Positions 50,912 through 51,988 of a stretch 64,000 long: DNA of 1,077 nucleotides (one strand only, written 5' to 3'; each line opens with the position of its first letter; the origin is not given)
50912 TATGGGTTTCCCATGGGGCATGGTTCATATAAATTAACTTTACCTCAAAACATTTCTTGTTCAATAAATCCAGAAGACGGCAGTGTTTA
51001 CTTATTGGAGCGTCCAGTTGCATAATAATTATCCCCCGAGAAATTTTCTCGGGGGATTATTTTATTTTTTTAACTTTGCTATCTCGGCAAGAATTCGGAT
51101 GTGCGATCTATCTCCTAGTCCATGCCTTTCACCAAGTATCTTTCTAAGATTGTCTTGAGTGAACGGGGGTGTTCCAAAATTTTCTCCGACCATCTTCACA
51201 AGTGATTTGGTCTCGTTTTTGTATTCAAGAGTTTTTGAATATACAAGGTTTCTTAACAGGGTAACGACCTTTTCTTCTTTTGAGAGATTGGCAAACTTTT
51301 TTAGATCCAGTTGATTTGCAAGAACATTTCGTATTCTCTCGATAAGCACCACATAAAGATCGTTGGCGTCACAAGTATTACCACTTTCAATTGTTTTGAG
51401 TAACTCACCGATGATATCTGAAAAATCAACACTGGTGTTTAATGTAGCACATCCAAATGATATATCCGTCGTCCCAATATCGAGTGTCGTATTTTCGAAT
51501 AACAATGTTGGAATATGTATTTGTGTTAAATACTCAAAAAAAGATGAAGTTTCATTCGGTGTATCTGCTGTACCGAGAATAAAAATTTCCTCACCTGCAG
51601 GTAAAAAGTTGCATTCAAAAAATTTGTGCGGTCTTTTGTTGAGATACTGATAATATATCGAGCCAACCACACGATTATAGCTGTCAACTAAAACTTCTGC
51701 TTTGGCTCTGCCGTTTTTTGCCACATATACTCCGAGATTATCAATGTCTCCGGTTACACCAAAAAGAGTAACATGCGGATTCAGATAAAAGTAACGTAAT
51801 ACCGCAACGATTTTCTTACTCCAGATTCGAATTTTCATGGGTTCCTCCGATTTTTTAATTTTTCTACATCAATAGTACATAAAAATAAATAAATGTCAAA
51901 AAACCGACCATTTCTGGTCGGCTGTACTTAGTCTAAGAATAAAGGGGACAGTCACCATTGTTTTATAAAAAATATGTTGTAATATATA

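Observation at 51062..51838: Orphan, sensor-less GGDEF-like protein with an AGEEI active-site variant inside the repeat-bounded segment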

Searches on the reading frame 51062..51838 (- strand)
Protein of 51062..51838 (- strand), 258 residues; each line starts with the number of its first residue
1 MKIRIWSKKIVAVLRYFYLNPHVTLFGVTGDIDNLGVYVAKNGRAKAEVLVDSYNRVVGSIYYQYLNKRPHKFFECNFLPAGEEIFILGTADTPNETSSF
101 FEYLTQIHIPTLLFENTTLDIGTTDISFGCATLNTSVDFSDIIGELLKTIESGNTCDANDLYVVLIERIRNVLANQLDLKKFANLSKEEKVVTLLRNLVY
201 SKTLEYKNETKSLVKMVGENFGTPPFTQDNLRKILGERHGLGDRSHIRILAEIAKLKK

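Call 4: search_protein_families(library=pfam, proteins=[window:51062-51838:-], max_evalue=10)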
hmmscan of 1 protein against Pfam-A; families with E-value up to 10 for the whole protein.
window:51062-51838:- (258 aa): 0 families
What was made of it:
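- On GGDEF domain (PF00990): The window protein has no Pfam hit even at E <= 10 (call 4).
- No sequence model of an active cyclase matches (call 4).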

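Call 5: search_protein_families(library=ncbifam, proteins=[window:51062-51838:-], max_evalue=10)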
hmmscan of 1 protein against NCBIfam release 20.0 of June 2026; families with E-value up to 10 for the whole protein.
window:51062-51838:- (258 aa): 0 families
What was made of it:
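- The window protein itself has no hit to the GGDEF, Cas10 or mCpol sequence models (calls 4, 5).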

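Call 6: search_protein_families(library=padloc, proteins=[window:51062-51838:-], max_evalue=10)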
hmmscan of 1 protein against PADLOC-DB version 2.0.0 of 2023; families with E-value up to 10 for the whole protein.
window:51062-51838:- (258 aa): 1 family
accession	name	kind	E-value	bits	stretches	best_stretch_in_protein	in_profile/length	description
PDLC00240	LmuA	-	0.011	13.2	1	143-193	194-243/364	DUF4297 domain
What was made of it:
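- Tried and rejected: Pfam, NCBIfam and PADLOC scans of the window protein gave nothing, apart from a chance-level LmuA fragment at E 0.011 (calls 4-6).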

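Call 7: search_solved_structures(query=window:51062-51838:-, max_evalue=10, show_alignments=3)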
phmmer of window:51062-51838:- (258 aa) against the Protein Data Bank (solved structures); distinct sequences matched with E-value up to 10: 6.
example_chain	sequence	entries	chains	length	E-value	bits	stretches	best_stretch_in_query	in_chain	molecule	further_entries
2dtj_A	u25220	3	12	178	0.02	17.6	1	84-132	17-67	Aspartokinase | Aspartokinase LysC beta subunit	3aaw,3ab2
3ab4_B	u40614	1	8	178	0.046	16.4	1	84-132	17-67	Aspartokinase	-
3aaw_A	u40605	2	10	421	0.079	15.6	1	84-132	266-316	Aspartokinase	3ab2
3ab4_A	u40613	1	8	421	0.18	14.4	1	84-132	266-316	Aspartokinase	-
3lkd_A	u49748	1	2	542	0.21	14.2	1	105-239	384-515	Type I restriction-modification system methyltransferase subunit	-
4tjv_A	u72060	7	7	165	0.63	12.6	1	81-141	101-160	Vacuolar-sorting receptor 1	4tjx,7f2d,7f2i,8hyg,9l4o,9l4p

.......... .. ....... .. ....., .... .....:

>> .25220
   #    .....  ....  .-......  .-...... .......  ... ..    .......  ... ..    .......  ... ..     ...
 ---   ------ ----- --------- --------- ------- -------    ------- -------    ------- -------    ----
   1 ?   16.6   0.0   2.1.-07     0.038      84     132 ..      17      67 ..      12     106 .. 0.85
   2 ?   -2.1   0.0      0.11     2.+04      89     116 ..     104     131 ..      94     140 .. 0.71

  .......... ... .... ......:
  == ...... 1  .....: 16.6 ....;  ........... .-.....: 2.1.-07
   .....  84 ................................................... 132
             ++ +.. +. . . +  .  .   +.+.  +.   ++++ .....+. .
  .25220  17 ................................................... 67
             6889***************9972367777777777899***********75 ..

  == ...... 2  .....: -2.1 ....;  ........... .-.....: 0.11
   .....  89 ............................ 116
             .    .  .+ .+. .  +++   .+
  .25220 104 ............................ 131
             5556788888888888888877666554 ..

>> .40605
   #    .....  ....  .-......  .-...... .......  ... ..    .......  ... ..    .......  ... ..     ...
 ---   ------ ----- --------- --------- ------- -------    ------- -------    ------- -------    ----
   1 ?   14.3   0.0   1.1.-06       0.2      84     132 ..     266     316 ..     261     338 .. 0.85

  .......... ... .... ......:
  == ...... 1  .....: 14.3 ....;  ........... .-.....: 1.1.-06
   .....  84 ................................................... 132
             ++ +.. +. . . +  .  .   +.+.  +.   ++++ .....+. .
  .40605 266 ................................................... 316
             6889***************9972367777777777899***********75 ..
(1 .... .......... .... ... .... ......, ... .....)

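Call 8: find_homologous_proteins(query=window:51062-51838:-, max_evalue=0.001)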
Query window:51062-51838:- (258 aa): 52 proteins with E <= 0.001 among 634 candidates.
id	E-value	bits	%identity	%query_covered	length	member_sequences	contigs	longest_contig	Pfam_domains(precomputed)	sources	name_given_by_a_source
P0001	2.4e-167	572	100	100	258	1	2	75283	-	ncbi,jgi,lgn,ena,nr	ncbi:MAG: hypothetical protein WCT49_04015 [Candidatus Paceibacterota bacterium]|jgi:hypothetical pr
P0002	1.3e-96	341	60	99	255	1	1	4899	-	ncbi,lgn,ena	-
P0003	3.2e-93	330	58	100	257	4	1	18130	-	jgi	jgi:hypothetical protein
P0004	3.4e-81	290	54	98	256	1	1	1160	-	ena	-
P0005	7.1e-81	289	54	98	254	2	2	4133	-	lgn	-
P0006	9.3e-79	282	53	99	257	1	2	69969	-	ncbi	-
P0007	1.3e-78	282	52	99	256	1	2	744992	-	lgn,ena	-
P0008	2.7e-78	281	49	99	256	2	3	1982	-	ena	-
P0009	7.0e-77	276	50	99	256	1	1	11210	-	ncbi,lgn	-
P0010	6.6e-76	273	49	99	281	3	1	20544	-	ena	-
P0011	2.0e-75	271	50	99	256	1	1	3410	-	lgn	-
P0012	3.4e-75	271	51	98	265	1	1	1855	-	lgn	-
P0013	1.7e-74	268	49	99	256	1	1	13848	-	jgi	-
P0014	4.0e-74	267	50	98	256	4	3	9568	-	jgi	jgi:hypothetical protein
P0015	4.5e-74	267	47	99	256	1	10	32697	-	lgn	-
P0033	4.9e-59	218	44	96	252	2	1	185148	-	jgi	-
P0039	9.2e-34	135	36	86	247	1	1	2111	-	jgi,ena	-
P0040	3.0e-33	133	34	93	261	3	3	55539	-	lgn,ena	-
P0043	1.3e-30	125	34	92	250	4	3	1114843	-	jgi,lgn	jgi:hypothetical protein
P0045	3.5e-30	123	36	82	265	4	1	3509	-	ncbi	-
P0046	6.7e-30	122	33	97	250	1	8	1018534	-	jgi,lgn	jgi:hypothetical protein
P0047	5.8e-28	116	39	83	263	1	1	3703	-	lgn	-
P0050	7.4e-20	89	31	82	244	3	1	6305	-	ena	-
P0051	1.4e-16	79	33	82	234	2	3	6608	-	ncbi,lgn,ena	-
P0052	6.8e-16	76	36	51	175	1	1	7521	-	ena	-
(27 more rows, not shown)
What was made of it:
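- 51062..51838 (-): Gene for the 258-aa palm + helical-domain protein (stop codon included). Homologues to E 1e-96 (call 8).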

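Call 12: search_protein_families(library=pfam, alignment_id=A1, max_evalue=1)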
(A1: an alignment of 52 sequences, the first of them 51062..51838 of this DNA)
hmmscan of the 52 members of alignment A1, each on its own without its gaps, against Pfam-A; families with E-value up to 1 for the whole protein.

A. member 1, window:51062-51838:- (258 aa): 0 families

B. families by the number of members that match (of 52 scanned): 17 families
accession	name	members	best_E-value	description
PF22335.1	Cas10-Cmr2_palm2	8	0.001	Cas10/Cmr2, second palm domain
PF12290.13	DUF3802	2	0.045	Protein of unknown function (DUF3802)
PF14638.11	FNIP_C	1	0.0016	Folliculin-interacting protein C-terminus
PF00990.26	GGDEF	1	0.013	Diguanylate cyclase, GGDEF domain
PF09402.16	MSC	1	0.027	Man1-Src1p-C-terminal domain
PF22735.1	NNH3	1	0.032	NACHT N-terminal Helical domain 3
PF05591.17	T6SS_VipA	1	0.044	Type VI secretion system, VipA, VC_A0107 or Hcp2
PF07680.16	DoxA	1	0.052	TQO small subunit DoxA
PF03127.19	GAT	1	0.07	GAT domain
PF14663.11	RasGEF_N_2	1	0.1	Rapamycin-insensitive companion of mTOR RasGEF_N domain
PF10017.15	Methyltransf_33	1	0.1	Histidine-specific methyltransferase, SAM-dependent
PF02471.22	OspE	1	0.12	Borrelia outer surface protein E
PF24872.1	DUF2110_N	1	0.13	DUF2110 N-terminal domain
PF02320.22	UCR_hinge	1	0.16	Ubiquinol-cytochrome C reductase hinge protein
PF18104.7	Tudor_2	1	0.2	Jumonji domain-containing protein 2A Tudor domain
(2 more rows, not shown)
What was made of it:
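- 51434..51781 (-): Palm (GGDEF/Cas10-like) domain, residues ~20-135. 8 of 52 family members give weak PF22335 Cas10-Cmr2_palm2 hits (call 12).
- Superfamily assignment therefore rests on fold, motifs and weak Pfam hits in 8 of 52 relatives (call 12).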

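Call 13: search_solved_structures(query=A1, max_evalue=10, show_alignments=4)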
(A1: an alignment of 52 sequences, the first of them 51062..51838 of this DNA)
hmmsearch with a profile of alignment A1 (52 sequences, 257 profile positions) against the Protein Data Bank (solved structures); distinct sequences matched with E-value up to 10: 4.
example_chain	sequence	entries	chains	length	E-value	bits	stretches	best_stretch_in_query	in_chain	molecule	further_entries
2dtj_A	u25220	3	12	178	0.046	16.2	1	85-136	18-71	Aspartokinase | Aspartokinase LysC beta subunit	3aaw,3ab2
3ab4_B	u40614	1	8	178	0.085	15.4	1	85-136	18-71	Aspartokinase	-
3aaw_A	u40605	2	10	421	0.2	14.2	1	85-134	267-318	Aspartokinase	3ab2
3ab4_A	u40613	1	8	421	0.37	13.3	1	85-134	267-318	Aspartokinase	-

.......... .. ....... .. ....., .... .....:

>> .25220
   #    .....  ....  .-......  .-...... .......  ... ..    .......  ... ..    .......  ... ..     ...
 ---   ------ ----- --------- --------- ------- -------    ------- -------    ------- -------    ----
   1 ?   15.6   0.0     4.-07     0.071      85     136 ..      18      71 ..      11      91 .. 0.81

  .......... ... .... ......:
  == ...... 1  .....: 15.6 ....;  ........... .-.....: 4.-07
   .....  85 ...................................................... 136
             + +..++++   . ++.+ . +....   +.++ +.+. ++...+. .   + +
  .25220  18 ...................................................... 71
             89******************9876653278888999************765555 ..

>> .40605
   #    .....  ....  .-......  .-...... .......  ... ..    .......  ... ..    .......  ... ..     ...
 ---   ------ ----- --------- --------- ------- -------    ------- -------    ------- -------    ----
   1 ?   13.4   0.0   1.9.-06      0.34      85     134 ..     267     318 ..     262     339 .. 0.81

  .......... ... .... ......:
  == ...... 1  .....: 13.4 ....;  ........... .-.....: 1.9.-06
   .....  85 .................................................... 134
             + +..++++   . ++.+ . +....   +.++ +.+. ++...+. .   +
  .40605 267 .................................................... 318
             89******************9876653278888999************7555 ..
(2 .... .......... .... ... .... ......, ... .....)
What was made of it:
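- The only marginal PDB sequence matches (E >= 0.02, not significant) are to the aspartokinase ACT region, residues 84-132 (calls 7, 13).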

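Call 14: find_encoding_contigs(protein=P0007, flank=6000, max_places=2)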
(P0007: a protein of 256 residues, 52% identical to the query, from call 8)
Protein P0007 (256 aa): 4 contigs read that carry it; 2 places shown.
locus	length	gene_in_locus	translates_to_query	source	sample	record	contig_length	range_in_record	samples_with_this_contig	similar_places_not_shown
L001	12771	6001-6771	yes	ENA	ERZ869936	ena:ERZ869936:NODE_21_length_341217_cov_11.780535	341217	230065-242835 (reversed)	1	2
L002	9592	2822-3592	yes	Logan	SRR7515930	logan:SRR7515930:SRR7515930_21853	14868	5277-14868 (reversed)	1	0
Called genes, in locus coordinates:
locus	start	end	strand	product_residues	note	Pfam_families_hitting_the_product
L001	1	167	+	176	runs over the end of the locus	PF01988:VIT1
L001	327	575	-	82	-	PF00076:RRM_1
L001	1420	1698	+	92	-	PF27659:CHP02642 (faint), PF00684:DnaJ_CXXCXGXG (weak), PF17302:DUF5351 (faint)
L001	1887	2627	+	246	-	-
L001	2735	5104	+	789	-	PF13086:AAA_11, PF13245:AAA_19 (weak), PF13604:AAA_30 (faint), PF13087:AAA_12, PF13538:UvrD_C_2 (faint)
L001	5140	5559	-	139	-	-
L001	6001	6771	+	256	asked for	-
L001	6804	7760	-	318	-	PF02016:Peptidase_S66, PF17676:Peptidase_S66C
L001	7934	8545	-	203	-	PF00561:Abhydrolase_1 (faint), PF12697:Abhydrolase_6 (faint), PF06821:Ser_hydrolase, PF06028:DUF915 (weak)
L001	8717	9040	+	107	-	PF00856:SET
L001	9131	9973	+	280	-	PF01656:CbiA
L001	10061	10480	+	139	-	-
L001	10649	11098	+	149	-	-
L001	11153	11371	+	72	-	-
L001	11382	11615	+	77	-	PF07661:MORN_2 (faint)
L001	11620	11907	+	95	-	PF08922:DUF1905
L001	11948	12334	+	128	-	PF00903:Glyoxalase, PF22677:Ble-like_N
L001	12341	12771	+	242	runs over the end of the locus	PF25487:ETR1_N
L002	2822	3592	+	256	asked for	-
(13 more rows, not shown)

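Call 15: find_encoding_contigs(protein=P0033, flank=6000, max_places=2)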
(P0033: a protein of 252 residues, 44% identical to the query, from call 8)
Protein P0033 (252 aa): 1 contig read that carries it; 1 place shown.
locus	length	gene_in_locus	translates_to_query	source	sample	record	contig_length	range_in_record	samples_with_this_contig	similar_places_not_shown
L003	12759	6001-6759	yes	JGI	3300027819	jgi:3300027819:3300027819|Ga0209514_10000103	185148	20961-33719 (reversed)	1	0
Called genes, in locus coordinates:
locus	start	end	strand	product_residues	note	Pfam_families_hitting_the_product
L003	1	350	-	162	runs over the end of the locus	PF01569:PAP2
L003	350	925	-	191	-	PF13482:RNase_H_2, PF10108:DNA_pol_B_exo2 (faint)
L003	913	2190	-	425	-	PF13393:tRNA-synt_His, PF00587:tRNA-synt_2b, PF03129:HGTP_anticodon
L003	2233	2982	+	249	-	PF01509:TruB_N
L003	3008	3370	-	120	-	PF00072:Response_reg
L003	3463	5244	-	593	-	PF00009:GTP_EFTU, PF01926:MMR_HSR1 (weak), PF22042:EF-G_D2, PF03144:GTP_EFTU_D2, PF00679:EFG_C, PF21018:BipA_C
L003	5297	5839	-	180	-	-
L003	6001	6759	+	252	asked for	-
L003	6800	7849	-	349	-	PF02016:Peptidase_S66, PF17676:Peptidase_S66C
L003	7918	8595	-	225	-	PF03575:Peptidase_S51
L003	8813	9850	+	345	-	PF02618:YceG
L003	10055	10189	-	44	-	-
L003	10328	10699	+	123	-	-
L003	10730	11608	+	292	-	PF02557:VanY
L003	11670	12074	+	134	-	PF02482:Ribosomal_S30AE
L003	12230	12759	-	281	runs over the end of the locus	PF00551:Formyl_trans_N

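Call 16: find_encoding_contigs(protein=P0043, flank=6000, max_places=2)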
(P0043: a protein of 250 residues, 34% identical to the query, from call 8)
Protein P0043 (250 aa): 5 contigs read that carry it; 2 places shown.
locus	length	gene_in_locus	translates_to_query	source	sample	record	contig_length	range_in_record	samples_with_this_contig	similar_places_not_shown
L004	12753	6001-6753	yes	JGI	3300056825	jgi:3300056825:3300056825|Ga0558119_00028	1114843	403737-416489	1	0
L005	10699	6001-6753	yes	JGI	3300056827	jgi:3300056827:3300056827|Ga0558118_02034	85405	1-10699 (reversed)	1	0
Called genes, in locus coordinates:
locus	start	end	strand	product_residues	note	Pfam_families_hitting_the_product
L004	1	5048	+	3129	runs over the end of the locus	PF02018:CBM_4_9 (faint)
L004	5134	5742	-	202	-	-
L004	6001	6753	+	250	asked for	-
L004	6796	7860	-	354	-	PF02016:Peptidase_S66, PF17676:Peptidase_S66C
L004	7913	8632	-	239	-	PF03575:Peptidase_S51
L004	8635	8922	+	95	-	PF00293:NUDIX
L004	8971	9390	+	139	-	-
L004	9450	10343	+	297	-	PF00579:tRNA-synt_1b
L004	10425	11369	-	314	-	-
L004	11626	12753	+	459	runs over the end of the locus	PF08529:NusA_N, PF13184:KH_NusA_1st, PF26594:KH_NusA_2nd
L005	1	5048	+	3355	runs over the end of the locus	PF02018:CBM_4_9 (faint)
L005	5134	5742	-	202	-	-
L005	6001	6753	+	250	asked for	-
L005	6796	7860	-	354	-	PF02016:Peptidase_S66, PF17676:Peptidase_S66C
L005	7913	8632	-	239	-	PF03575:Peptidase_S51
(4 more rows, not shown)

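Call 17: predict_structure(alignment_id=A1)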
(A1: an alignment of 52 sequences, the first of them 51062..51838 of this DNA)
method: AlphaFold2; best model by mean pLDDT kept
length: 258 residues; sequences in the alignment: 52
mean_pLDDT: 95.2   pTM: 0.88
mean pLDDT of the five models: 95.2, 95.2, 95.2, 94.6, 94.2
residues with pLDDT >= 90: 230; 70-90: 28; 50-70: 0; < 50: 0
segments of 3 or more residues with pLDDT < 50: none
pLDDT, mean of each block of 10 residues (from residue 1): 96 98 97 97 97 98 98 97 96 98 98 96 97 88 97 98 97 97 97 98 97 90 80 92 94 87
secondary structure, 60 per line:
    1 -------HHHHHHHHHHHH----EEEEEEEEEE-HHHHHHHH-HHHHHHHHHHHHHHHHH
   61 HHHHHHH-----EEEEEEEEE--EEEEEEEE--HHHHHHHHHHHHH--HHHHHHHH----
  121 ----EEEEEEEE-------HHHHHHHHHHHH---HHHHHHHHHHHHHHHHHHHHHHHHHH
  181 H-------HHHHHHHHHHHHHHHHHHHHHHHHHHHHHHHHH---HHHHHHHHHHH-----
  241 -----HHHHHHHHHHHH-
elements in order: H8-19 E24-33 H35-42 H44-67 E73-81 E84-91 H94-106 H109-116 E125-132 H140-151 H155-181 H189-221 H225-235 H246-257
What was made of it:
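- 51062..51838 (-): AlphaFold model pLDDT 95.2, pTM 0.88 (call 17).
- On mCpol / Panoptes: The sensor-less architecture is met (call 17).
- Checked: There is no N-terminal sensor or receiver; only ~20 residues precede the first palm strand (call 17).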

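Call 18: search_protein_representatives(protein=window:51062-51838:-)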
Query: 258 residues. Proteins with E-value up to 0.001 (for the whole library): 77; up to 1e-10: 59; up to 1e-30: 11. The best 77 are listed.
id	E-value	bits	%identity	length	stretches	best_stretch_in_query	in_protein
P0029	4.7e-67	242.4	44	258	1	1-256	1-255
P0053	2.1e-40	155.0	44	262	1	4-215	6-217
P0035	6.3e-40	153.5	38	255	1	4-230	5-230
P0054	3.9e-39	150.9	36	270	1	3-249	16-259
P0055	1.1e-36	142.9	35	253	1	3-222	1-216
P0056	1.9e-36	142.1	35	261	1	1-258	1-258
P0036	1.9e-35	138.8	39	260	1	2-240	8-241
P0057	3.4e-35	138.0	38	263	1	4-240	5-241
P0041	2.6e-33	131.8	36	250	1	3-244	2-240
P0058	1.8e-31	125.8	38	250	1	1-234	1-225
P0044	8.4e-31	123.6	37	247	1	19-245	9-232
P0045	1.1e-30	123.2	38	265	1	8-222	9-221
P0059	4.4e-30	121.3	35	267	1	6-249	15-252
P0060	6.9e-29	117.4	31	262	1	4-248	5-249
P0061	1.4e-28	116.4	37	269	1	9-241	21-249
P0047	1.8e-28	116.0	39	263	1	4-220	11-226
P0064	8.0e-27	110.6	35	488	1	22-241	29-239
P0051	4.4e-17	78.7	34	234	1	1-214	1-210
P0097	1.4e-15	73.8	30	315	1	19-256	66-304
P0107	8.0e-09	51.7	27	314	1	69-241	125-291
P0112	1.8e-06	44.0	31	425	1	76-220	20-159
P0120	1.8e-04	37.4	30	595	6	21-74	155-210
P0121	9.4e-04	35.1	24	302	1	7-230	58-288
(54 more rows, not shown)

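Call 22: fold_search(model_id=the predicted structure, library=pdb)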
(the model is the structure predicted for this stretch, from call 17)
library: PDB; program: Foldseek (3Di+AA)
matches with E <= 10: 1183; with E <= 0.001: 5
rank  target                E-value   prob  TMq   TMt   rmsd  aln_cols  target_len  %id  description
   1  4zvf                  1.6e-04  1.00  0.34  0.50  10.6       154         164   18  Crystal structure of GGDEF domain of the E. coli DosC - form II (GTP-alpha-S-bound) (released 2015-11-11)
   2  3i5b_A                3.0e-04  1.00  0.37  0.53  10.7       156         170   13  Crystal structure of the isolated GGDEF domain of WpsR from Pseudomonas aeruginosa (released 2009-08-18)
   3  3i5b_B                5.1e-04  1.00  0.36  0.52  10.8       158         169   13  Crystal structure of the isolated GGDEF domain of WpsR from Pseudomonas aeruginosa (released 2009-08-18)
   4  5euh_A                5.4e-04  1.00  0.36  0.53   9.5       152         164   15  Crystal structure of the c-di-GMP-bound GGDEF domain of P. fluorescens GcbC (released 2015-12-30)
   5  5llx_A                6.8e-04  1.00  0.37  0.15   6.1       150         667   13  Bacteriophytochrome activated diguanylyl cyclase from Idiomarina species A28L with GTP bound (released 2017-03-15)
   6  3i5c_B                1.1e-03  1.00  0.36  0.45   9.8       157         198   14  Crystal structure of a fusion protein containing the leucine zipper of GCN4 and the GGDEF domain of WspR from Pseudomo (released 2009-08-18)
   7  9t28                  1.2e-03  1.00  0.37  0.53   7.7       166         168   16  WspR response regulator with crystallization epitope mutations G306D:G308D (released 2025-12-10)
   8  6et7_B                1.4e-03  1.00  0.36  0.16   9.1       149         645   11  Activated heterodimer of the bacteriophytochrome regulated diguanylyl cyclase variant - S505V A526V - from Idiomarina  (released 2018-06-13)
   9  5llx_B                1.5e-03  1.00  0.36  0.15   8.9       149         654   11  Bacteriophytochrome activated diguanylyl cyclase from Idiomarina species A28L with GTP bound (released 2017-03-15)
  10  6xn7_A                1.7e-03  1.00  0.38  0.15   6.8       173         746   12  Structure of the Lactococcus lactis Csm NTR CRISPR-Cas Complex (released 2022-01-12)
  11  6ttr_A                1.8e-03  1.00  0.34  0.44   9.7       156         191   13  Crystal Structure of the coiled coil and GGDEF domain of DgcB from Caulobacter crescentus in complex with c-di-GMP (released 2021-01-13)
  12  5llw_B                1.9e-03  1.00  0.36  0.15   8.9       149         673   11  Bacteriophytochrome activated diguanylyl cyclase from Idiomarina species A28L (released 2017-03-15)
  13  3bre_A                2.3e-03  1.00  0.35  0.29   7.6       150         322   13  Crystal Structure of P.aeruginosa PA3702 (released 2008-04-01)
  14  6xn5_A                2.6e-03  1.00  0.37  0.15   6.8       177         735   11  Structure of the Lactococcus lactis Csm Apo- CRISPR-Cas Complex (released 2022-01-12)
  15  9no4_A                3.3e-03  1.00  0.34  0.14   8.3       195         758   13  Cryo-EM structure of Csm/AcrIIIA2/enolase 3:2 complex (released 2025-11-12)
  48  5xox_A                1.6e-02  0.85  0.29  0.32  14.0       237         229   11  Crystal structure of tRNA(His) guanylyltranserase from Saccharomyces cerevisiae (released 2017-07-12)
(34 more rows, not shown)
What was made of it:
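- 51434..51781 (-): Foldseek against PDB: GGDEF domains at E 1.6e-4 and above, and Csm1/Cas10 at about 2e-3, all probability 1.0 (call 22).
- On GGDEF domain (PF00990): TM normalised to the target is ~0.5 (call 22).
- Closest known: GGDEF diguanylate cyclases. Same: They give the best structural matches (call 22).
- Closest known: Cas10. Same: Csm1 structures align over up to ~195 columns (call 22).
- There is a weak full-length Foldseek match to yeast Thg1 (E 0.016, probability 0.85, call 22).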
